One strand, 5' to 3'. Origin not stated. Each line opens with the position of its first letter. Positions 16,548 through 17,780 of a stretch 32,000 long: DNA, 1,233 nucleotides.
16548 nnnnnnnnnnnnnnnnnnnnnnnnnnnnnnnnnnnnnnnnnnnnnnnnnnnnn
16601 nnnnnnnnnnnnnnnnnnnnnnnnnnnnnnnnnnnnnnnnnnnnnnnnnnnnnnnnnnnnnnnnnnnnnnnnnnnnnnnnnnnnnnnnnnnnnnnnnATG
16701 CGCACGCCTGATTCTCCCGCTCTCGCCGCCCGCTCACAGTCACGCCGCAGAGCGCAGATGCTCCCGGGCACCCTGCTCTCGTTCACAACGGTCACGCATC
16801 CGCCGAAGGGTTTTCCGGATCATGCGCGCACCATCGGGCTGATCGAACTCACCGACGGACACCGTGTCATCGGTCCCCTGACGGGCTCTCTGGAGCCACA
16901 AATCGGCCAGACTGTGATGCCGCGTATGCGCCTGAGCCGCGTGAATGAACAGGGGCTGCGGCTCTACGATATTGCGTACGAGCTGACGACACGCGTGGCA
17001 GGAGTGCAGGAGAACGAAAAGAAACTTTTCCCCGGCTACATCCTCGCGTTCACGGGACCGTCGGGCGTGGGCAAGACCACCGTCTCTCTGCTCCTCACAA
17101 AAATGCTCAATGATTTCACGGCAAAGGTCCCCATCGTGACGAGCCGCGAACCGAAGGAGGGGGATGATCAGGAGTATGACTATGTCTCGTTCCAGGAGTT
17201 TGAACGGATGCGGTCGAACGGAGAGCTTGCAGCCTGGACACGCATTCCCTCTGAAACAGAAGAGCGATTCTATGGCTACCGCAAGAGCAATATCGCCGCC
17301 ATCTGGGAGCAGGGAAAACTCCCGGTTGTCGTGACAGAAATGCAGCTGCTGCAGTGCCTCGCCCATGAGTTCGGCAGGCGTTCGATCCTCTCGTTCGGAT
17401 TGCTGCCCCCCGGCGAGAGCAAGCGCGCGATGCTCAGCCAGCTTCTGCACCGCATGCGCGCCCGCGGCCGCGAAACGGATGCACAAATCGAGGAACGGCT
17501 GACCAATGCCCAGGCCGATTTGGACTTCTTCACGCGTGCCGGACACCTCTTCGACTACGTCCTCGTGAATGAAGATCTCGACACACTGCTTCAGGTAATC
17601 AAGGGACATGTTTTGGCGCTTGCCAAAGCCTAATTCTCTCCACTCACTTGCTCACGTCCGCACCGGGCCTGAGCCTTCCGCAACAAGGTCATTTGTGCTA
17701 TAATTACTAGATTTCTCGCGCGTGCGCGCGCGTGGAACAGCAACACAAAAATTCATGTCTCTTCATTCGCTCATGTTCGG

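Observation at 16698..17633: DUF35 OB-fold fused to a divergent guanylate-kinase-like domain closes a mevalonate operon that lacks a second kinase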

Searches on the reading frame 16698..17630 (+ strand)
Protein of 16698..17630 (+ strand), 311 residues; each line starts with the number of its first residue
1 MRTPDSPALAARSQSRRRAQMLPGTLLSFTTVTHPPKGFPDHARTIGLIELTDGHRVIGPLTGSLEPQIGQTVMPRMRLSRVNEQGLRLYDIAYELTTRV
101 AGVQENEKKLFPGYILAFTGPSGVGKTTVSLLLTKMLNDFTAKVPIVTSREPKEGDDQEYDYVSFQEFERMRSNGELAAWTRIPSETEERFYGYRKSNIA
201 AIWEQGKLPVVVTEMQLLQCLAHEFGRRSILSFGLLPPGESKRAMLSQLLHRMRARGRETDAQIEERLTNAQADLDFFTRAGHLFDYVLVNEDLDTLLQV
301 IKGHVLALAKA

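Call 5: search_protein_families(library=pfam, proteins=[window:16698-17630:+], max_evalue=0.01)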
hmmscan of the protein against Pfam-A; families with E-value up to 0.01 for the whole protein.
window:16698-17630:+ (311 aa): 5 families
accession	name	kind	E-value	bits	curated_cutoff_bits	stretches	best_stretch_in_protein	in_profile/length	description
PF00625.27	Guanylate_kin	-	7.9e-14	52.2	25.2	1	118-302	7-176/182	Guanylate kinase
PF01796.24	OB_ChsH2_C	-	2.1e-09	37.6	27.1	1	24-74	8-61/65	ChsH2, C-terminal OB-fold domain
PF13238.12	AAA_18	-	0.00019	22.3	29.4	1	118-172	3-52/128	AAA domain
PF13401.12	AAA_22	-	0.00056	20.7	27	1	114-146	6-41/130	AAA domain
PF00005.33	ABC_tran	-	0.0015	19.5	25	1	109-144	7-42/137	ABC transporter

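Call 8: find_homologous_proteins(query=window:16698-17630:+, max_evalue=0.001)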
Query window:16698-17630:+ (311 aa): 469 proteins with E <= 0.001 among 2700 candidates; the best 120 are listed.
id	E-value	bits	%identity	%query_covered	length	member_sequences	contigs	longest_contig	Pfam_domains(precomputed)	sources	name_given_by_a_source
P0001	2.8e-203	692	100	100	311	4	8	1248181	PF01796.24,PF00625.28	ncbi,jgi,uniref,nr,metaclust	ncbi:MAG TPA: hypothetical protein DEB30_03305 [Candidatus Peribacter riflensis]|uniref:Guanylate ki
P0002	2.5e-158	544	80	100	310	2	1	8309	PF01796.24,PF00625.28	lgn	-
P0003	1.9e-157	541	78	100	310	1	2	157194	PF01796.24,PF00625.28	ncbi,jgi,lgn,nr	ncbi:MAG: OB-fold domain-containing protein [Candidatus Peribacteraceae bacterium]|jgi:guanylate kin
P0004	7.9e-157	539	78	100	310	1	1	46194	PF01796.24,PF00625.28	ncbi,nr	ncbi:MAG: OB-fold domain-containing protein [Candidatus Peribacter sp.]|nr:OB-fold domain-containing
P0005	8.1e-156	536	79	100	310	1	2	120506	PF01796.24,PF00625.28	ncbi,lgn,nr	ncbi:MAG: OB-fold domain-containing protein [Candidatus Peribacteraceae bacterium]|nr:OB-fold domain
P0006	6.5e-154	530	78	100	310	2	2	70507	PF01796.24,PF00625.28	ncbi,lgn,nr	ncbi:MAG: OB-fold domain-containing protein [Candidatus Peribacteraceae bacterium]|nr:OB-fold domain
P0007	3.2e-152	524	78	100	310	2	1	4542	PF01796.24,PF00625.28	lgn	-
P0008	3.7e-152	524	76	100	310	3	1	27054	PF01796.24,PF00625.28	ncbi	-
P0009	1.2e-151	522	77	100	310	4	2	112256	PF01796.24,PF00625.28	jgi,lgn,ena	-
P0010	2.1e-149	515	76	100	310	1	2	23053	PF01796.24,PF00625.28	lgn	-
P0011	9.7e-149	513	75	100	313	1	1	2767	PF01796.24,PF00625.28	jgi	-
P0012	1.1e-146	506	73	100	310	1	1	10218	PF01796.24,PF00625.28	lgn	-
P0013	4.6e-145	501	74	100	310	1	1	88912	PF01796.24,PF00625.28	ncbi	ncbi:MAG: OB-fold domain-containing protein [Candidatus Peregrinibacteria bacterium]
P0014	5.0e-144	497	73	100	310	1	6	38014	PF01796.24,PF00625.28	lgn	-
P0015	1.8e-143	495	72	100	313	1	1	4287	PF01796.24,PF00625.28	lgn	-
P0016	3.8e-143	494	72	100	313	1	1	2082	PF01796.24,PF00625.28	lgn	-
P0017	1.1e-142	493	71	100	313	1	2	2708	PF01796.24,PF00625.28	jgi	jgi:guanylate kinase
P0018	5.9e-141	487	77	94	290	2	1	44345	PF01796.24,PF00625.28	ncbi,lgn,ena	-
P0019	5.9e-140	484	68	100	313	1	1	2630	PF01796.24,PF00625.28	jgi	-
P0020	1.1e-138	480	69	100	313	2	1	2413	PF01796.24,PF00625.28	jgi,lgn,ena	-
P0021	1.4e-138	479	69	100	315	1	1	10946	PF01796.24,PF00625.28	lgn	-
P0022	2.1e-138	479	75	94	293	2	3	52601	PF01796.24,PF00625.28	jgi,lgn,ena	-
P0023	4.4e-137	474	68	100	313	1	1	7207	PF01796.24,PF00625.28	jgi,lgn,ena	-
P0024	4.0e-136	471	68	100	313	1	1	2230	PF01796.24,PF00625.28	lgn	-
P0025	2.5e-135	469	68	100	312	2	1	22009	PF01796.24,PF00625.28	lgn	-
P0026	9.6e-135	467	68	100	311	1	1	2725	PF01796.24,PF00625.28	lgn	-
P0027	3.8e-131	455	67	100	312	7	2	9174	PF01796.24,PF00625.28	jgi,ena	-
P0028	4.7e-116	405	60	100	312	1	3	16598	PF01796.24,PF13401.13,PF00625.28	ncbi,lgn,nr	ncbi:MAG: OB-fold domain-containing protein [Candidatus Peribacteraceae bacterium]|nr:OB-fold domain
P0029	7.3e-111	388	58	99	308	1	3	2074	PF01796.24,PF00005.34,PF00625.28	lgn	-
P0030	3.9e-108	379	56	99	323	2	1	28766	PF01796.24,PF00625.28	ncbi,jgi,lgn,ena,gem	ncbi:MAG: OB-fold domain-containing protein [Candidatus Peregrinibacteria bacterium]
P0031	5.5e-107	376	58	98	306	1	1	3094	PF01796.24,PF00625.28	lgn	-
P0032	5.8e-107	376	61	93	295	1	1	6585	PF01796.24,PF00625.28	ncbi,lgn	-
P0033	6.2e-107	375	55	98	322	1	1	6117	PF01796.24,PF00625.28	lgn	-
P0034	4.3e-106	373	58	97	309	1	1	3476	PF01796.24,PF13401.13,PF00625.28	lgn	-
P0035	4.3e-106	373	57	99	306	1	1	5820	PF01796.24,PF00625.28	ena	-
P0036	8.1e-106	372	61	93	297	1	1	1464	PF01796.24,PF00625.28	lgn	-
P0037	3.7e-105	370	56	98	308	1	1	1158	PF01796.24,PF00005.34,PF00625.28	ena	-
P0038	1.3e-104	368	58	98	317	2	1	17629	PF01796.24,PF00625.28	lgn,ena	-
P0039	6.2e-104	366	54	98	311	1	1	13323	PF01796.24,PF13401.13,PF00625.28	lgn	-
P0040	9.1e-104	365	55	97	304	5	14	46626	PF01796.24,PF00005.34,PF00625.28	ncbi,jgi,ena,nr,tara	ncbi:MAG: OB-fold domain-containing protein [Candidatus Peribacteraceae bacterium]|jgi:guanylate kin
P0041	1.2e-103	365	56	98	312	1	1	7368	PF01796.24,PF00625.28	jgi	-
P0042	1.9e-103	364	55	98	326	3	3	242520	PF01796.24,PF00005.34,PF00625.28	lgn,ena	-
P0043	2.8e-103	363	55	98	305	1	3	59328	PF01796.24,PF00625.28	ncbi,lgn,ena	-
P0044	3.8e-103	363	55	97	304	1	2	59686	PF01796.24,PF13401.13,PF00625.28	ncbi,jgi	-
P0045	3.9e-103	363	55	98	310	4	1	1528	PF00625.28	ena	-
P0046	3.9e-103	363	54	98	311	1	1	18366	PF01796.24,PF00005.34,PF00625.28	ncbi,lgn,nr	ncbi:MAG: OB-fold domain-containing protein [Kiritimatiellales bacterium]|nr:OB-fold domain-containi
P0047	4.6e-103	363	56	98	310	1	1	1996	PF01796.24,PF00625.28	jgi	-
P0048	7.4e-103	362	59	94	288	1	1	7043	PF01796.24,PF00625.28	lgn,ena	-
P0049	7.6e-103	362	56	99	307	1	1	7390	PF01796.24,PF00625.28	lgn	-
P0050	1.1e-102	362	54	97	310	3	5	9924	PF01796.24,PF00625.28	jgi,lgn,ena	jgi:guanylate kinase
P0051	1.2e-102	361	56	99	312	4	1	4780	PF01796.24,PF00625.28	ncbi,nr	ncbi:OB-fold domain-containing protein [Patescibacteria group bacterium]|nr:OB-fold domain-containin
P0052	1.5e-102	361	58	98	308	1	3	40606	PF01796.24,PF00625.28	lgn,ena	-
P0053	1.7e-102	361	56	99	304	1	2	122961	PF01796.24,PF00625.28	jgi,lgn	jgi:guanylate kinase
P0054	3.4e-102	360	55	97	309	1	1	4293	PF01796.24,PF13401.13,PF00625.28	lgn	-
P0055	4.3e-102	360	55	99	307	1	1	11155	PF01796.24,PF00625.28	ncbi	-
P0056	7.1e-102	359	56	97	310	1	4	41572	PF01796.24,PF00625.28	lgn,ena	-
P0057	7.6e-102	359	56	99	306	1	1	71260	PF01796.24,PF00625.28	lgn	-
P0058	8.4e-102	359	58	99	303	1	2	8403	PF01796.24,PF00625.28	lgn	-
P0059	1.2e-101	358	54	98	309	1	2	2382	PF01796.24,PF00625.28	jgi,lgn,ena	-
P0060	1.8e-101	358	57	98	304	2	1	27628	PF01796.24,PF13401.13,PF00625.28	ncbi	-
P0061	2.1e-101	357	59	94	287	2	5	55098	PF01796.24,PF00625.28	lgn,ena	-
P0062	2.8e-101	357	55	99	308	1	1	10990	PF01796.24,PF13401.13,PF00625.28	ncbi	-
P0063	3.0e-101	357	57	97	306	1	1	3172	PF01796.24,PF00625.28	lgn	-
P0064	3.2e-101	357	58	95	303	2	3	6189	PF01796.24,PF00625.28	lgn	-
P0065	3.2e-101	357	54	97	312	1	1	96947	PF01796.24,PF00005.34,PF00625.28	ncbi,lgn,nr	ncbi:OB-fold domain-containing protein [Patescibacteria group bacterium]|nr:OB-fold domain-containin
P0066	4.5e-101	356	56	94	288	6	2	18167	PF01796.24,PF00625.28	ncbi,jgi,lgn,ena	-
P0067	4.6e-101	356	59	92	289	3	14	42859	PF01796.24,PF00625.28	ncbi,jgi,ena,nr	ncbi:hypothetical protein A2881_00450 [Candidatus Peribacteria bacterium RIFCSPHIGHO2_01_FULL_55_13]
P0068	5.6e-101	356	56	98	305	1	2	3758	PF01796.24,PF00625.28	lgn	-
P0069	6.5e-101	356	55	98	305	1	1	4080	PF01796.24,PF13401.13,PF00625.28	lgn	-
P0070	6.7e-101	356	54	96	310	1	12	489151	PF01796.24,PF00005.34,PF13401.13,PF00625.28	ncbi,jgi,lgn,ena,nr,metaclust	ncbi:hypothetical protein COU78_03600 [Candidatus Peregrinibacteria bacterium CG10_big_fil_rev_8_21_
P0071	9.8e-101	355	56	98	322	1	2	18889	PF01796.24,PF00625.28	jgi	-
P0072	9.8e-101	355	58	96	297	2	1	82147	PF01796.24,PF00005.34,PF00625.28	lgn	-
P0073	1.0e-100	355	58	94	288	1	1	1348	PF01796.24,PF00625.28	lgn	-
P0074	1.4e-100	355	55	99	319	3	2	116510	PF01796.24,PF00625.28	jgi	-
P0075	1.4e-100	355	58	95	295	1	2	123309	PF01796.24,PF00625.28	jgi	jgi:guanylate kinase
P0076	1.5e-100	355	56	99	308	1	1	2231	PF01796.24,PF00625.28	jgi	jgi:guanylate kinase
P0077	1.8e-100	354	54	98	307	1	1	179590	PF01796.24,PF13401.13,PF00625.28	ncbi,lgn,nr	ncbi:MAG: OB-fold domain-containing protein [Candidatus Peregrinibacteria bacterium]|nr:OB-fold doma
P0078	1.8e-100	354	56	95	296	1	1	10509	PF01796.24,PF00625.28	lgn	-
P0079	1.9e-100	354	55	99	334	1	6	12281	PF01796.24,PF13401.13,PF00625.28,PF13238.13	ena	-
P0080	2.4e-100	354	55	97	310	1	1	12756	PF01796.24,PF00625.28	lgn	-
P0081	2.8e-100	354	54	97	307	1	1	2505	PF01796.24,PF13401.13,PF00625.28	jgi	-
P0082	2.9e-100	354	54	99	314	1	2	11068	PF01796.24,PF00625.28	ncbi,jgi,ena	ncbi:MAG: OB-fold domain-containing protein [Candidatus Peribacteraceae bacterium]|jgi:guanylate kin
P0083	3.7e-100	353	54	99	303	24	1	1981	PF01796.24,PF00625.28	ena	-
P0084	4.4e-100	353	58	92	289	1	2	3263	PF01796.24,PF00625.28,PF13238.13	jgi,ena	jgi:guanylate kinase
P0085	4.5e-100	353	55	98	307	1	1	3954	PF01796.24,PF13401.13,PF00625.28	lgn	-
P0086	5.5e-100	353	59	94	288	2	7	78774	PF01796.24,PF00625.28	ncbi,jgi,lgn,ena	-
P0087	5.5e-100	353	55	99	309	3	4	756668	PF01796.24,PF13401.13,PF00625.28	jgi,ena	-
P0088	6.7e-100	352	55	99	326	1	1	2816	PF01796.24,PF13401.13,PF00625.28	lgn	-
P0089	8.6e-100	352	56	97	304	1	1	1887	PF01796.24,PF00625.28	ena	-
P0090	1.0e-99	352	56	98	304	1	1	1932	PF01796.24,PF13401.13,PF00625.28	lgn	-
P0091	1.3e-99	351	56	98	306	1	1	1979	PF01796.24,PF00625.28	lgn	-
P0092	1.4e-99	351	55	98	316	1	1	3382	PF01796.24,PF00625.28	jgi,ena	-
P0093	1.5e-99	351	55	98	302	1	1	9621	PF01796.24,PF13401.13,PF00625.28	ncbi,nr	ncbi:MAG: hypothetical protein HOO67_04570 [Candidatus Peribacteraceae bacterium]|nr:hypothetical pr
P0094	1.6e-99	351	55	97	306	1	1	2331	PF01796.24,PF00625.28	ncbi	-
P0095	2.2e-99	351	55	96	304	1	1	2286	PF01796.24,PF00625.28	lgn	-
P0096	2.7e-99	350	58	90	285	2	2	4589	PF01796.24,PF00625.28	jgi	jgi:guanylate kinase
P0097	2.7e-99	350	56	98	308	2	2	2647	PF01796.24,PF00625.28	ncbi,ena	-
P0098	3.2e-99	350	55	97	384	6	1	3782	PF01796.24,PF00625.28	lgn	-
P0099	3.3e-99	350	55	98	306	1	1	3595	PF01796.24,PF00625.28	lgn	-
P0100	3.8e-99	350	55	99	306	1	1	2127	PF01796.24,PF00625.28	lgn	-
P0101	4.3e-99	350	53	98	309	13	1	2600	PF01796.24,PF00625.28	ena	-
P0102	5.1e-99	349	55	98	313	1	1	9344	PF01796.24,PF00625.28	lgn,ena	-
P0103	5.7e-99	349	55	99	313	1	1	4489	PF01796.24,PF13401.13,PF00625.28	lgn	-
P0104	6.5e-99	349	55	98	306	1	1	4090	PF01796.24,PF13401.13,PF00625.28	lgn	-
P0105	6.5e-99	349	53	99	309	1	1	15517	PF01796.24,PF00625.28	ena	-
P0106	7.4e-99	349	58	94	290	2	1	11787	PF01796.24,PF00625.28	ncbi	-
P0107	7.5e-99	349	56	99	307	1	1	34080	PF01796.24,PF13401.13,PF00625.28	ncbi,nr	ncbi:OB-fold domain-containing protein [Candidatus Peregrinibacteria bacterium]|nr:OB-fold domain-co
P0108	8.8e-99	349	55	98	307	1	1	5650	PF01796.24,PF13401.13,PF00625.28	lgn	-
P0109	9.7e-99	349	54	97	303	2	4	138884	PF01796.24,PF00625.28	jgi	-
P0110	1.0e-98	349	54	97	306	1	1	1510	PF01796.24,PF13401.13,PF00625.28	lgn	-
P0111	1.0e-98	348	54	99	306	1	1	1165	PF01796.24,PF00625.28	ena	-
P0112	1.0e-98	348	54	98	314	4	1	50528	PF01796.24,PF00005.34,PF00625.28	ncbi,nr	ncbi:MAG: OB-fold domain-containing protein [Candidatus Peribacteraceae bacterium]|nr:OB-fold domain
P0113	1.1e-98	348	55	99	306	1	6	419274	PF01796.24,PF00625.28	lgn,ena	-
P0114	1.2e-98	348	54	99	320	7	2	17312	PF01796.24,PF00625.28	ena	-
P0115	1.4e-98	348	54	99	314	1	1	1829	PF01796.24,PF00625.28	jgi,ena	-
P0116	1.4e-98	348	53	99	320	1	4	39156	PF00625.28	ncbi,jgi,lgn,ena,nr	ncbi:hypothetical protein KJ652_03060 [Patescibacteria group bacterium]|nr:hypothetical protein [Pat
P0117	1.6e-98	348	57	92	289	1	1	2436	PF01796.24,PF00625.28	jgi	jgi:guanylate kinase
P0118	1.7e-98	348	56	92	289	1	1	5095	PF01796.24,PF13401.13,PF00625.28,PF13238.13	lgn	-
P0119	2.5e-98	347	55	97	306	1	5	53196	PF01796.24,PF00625.28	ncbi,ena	ncbi:MAG: OB-fold domain-containing protein [Patescibacteria group bacterium]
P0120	2.5e-98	347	56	98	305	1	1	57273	PF01796.24,PF00625.28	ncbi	-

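Call 9: search_protein_families(library=ncbifam, proteins=[window:16698-17630:+], max_evalue=0.01)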
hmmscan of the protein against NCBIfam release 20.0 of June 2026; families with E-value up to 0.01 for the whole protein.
window:16698-17630:+ (311 aa): 9 families
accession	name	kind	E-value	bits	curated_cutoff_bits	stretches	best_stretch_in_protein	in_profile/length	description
TIGR03263.1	guanyl_kin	equivalog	2.5e-24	85.9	160.45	1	115-302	3-175/180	guanylate kinase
NF011325.0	PRK14738.1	equivalog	2.2e-14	53.2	263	1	115-301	15-188/206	guanylate kinase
NF011324.0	PRK14737.1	equivalog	8.2e-12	45.2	318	1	122-303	14-180/187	guanylate kinase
TIGR02322.1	phosphon_PhnN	equivalog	4.9e-06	26.3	156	1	115-276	3-151/179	phosphonate metabolism protein/1,5-bisphosphokinase (PRPP-forming) PhnN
TIGR02868.1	CydC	equivalog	0.00052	18.8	329.05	1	69-141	317-389/530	thiol reductant ABC exporter subunit CydC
NF011514.0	PRK14953.1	equivalog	0.0046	15.9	536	1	113-138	40-63/488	DNA polymerase III subunits gamma and tau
NF007485.0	PRK10078.1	equivalog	0.005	16.6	153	0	248-301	123-174/186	ribose 1,5-bisphosphokinase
TIGR02397.1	dnaX_nterm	equivalog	0.0059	15.9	250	1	107-138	32-61/355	DNA polymerase III subunit gamma/tau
NF011312.0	PRK14723.1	equivalog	0.0079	14.7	951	0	94-129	166-201/768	flagellar biosynthesis regulator FlhF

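Call 20: find_encoding_contigs(protein=P0070, flank=10000, max_places=2)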
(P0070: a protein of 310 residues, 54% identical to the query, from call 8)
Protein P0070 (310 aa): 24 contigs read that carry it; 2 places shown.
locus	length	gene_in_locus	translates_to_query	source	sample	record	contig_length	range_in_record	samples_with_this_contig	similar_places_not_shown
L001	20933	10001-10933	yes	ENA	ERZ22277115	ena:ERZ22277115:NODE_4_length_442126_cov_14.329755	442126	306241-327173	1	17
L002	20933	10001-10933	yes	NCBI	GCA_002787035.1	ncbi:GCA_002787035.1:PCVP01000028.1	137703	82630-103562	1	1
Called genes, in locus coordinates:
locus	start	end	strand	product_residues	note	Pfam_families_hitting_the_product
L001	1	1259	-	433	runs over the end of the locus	PF00155:Aminotran_1_2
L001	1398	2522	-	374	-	PF21088:MS_channel_1st, PF00924:MS_channel_2nd, PF21082:MS_channel_3rd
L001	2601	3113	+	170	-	PF00293:NUDIX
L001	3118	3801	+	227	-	PF01255:Prenyltransf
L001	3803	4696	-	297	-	PF00348:polyprenyl_synt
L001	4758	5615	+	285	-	PF00288:GHMP_kinases_N (weak)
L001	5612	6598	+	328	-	PF22700:MVD-like_N, PF00288:GHMP_kinases_N, PF18376:MDD_C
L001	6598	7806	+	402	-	PF00368:HMG-CoA_red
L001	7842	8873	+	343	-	PF08541:ACP_syn_III_C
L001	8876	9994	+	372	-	PF00108:Thiolase_N, PF00109:ketoacyl-synt, PF08545:ACP_syn_III, PF02803:Thiolase_C, PF22691:Thiolase_C_1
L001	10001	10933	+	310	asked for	PF01796:OB_ChsH2_C, PF00005:ABC_tran (weak), PF00625:Guanylate_kin, PF13401:AAA_22 (faint)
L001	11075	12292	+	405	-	PF08323:Glyco_transf_5, PF13439:Glyco_transf_4, PF13579:Glyco_trans_4_4, PF20706:GT4-conflict, PF00534:Glycos_transf_1, PF13692:Glyco_trans_1_4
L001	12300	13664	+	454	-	PF03065:Glyco_hydro_57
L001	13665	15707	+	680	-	PF00723:Glyco_hydro_15, PF22422:MGH1-like_GH (faint), PF00723:Glyco_hydro_15 (weak)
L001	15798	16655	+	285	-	-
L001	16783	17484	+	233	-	PF01863:YgjP-like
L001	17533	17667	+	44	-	-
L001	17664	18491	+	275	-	PF00459:Inositol_P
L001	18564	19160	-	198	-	PF02545:Maf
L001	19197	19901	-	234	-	-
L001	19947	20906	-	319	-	PF00579:tRNA-synt_1b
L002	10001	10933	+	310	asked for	PF01796:OB_ChsH2_C, PF00005:ABC_tran (weak), PF00625:Guanylate_kin, PF13401:AAA_22 (faint)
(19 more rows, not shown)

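Call 21: find_encoding_contigs(protein=P0087, flank=10000, max_places=2)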
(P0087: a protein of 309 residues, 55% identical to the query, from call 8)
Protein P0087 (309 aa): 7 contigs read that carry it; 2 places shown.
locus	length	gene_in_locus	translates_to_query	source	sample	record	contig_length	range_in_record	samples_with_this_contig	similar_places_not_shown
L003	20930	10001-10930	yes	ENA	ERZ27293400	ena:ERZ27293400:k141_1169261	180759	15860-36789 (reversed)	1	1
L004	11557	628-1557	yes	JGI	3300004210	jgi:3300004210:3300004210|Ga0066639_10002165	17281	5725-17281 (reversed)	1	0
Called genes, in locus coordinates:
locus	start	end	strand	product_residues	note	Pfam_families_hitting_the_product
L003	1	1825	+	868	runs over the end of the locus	PF02861:Clp_N, PF23569:NBD_SMAX1, PF00004:AAA, PF17871:AAA_lid_9, PF07724:AAA_2, PF00004:AAA, PF07728:AAA_5, PF10431:ClpB_D2-small, +7 more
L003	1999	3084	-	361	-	PF21088:MS_channel_1st, PF00924:MS_channel_2nd, PF21082:MS_channel_3rd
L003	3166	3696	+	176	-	PF00293:NUDIX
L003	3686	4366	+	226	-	PF01255:Prenyltransf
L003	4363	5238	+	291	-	PF00288:GHMP_kinases_N (weak)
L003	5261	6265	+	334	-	PF22700:MVD-like_N, PF00288:GHMP_kinases_N (weak), PF18376:MDD_C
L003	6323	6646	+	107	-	-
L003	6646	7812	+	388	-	PF00368:HMG-CoA_red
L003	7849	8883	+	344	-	PF08541:ACP_syn_III_C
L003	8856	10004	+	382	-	PF00108:Thiolase_N, PF00109:ketoacyl-synt (weak), PF08545:ACP_syn_III (faint), PF02803:Thiolase_C, PF22691:Thiolase_C_1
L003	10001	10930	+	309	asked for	PF01796:OB_ChsH2_C (weak), PF13401:AAA_22 (faint), PF00625:Guanylate_kin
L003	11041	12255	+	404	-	PF08323:Glyco_transf_5, PF13439:Glyco_transf_4, PF13477:Glyco_trans_4_2 (faint), PF13579:Glyco_trans_4_4, PF20706:GT4-conflict, PF00534:Glycos_transf_1, PF13692:Glyco_trans_1_4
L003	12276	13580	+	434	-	PF03065:Glyco_hydro_57, PF01522:Polysacc_deac_1 (faint)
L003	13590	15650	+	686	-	PF00723:Glyco_hydro_15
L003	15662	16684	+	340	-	-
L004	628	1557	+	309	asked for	PF01796:OB_ChsH2_C (weak), PF13401:AAA_22 (faint), PF00625:Guanylate_kin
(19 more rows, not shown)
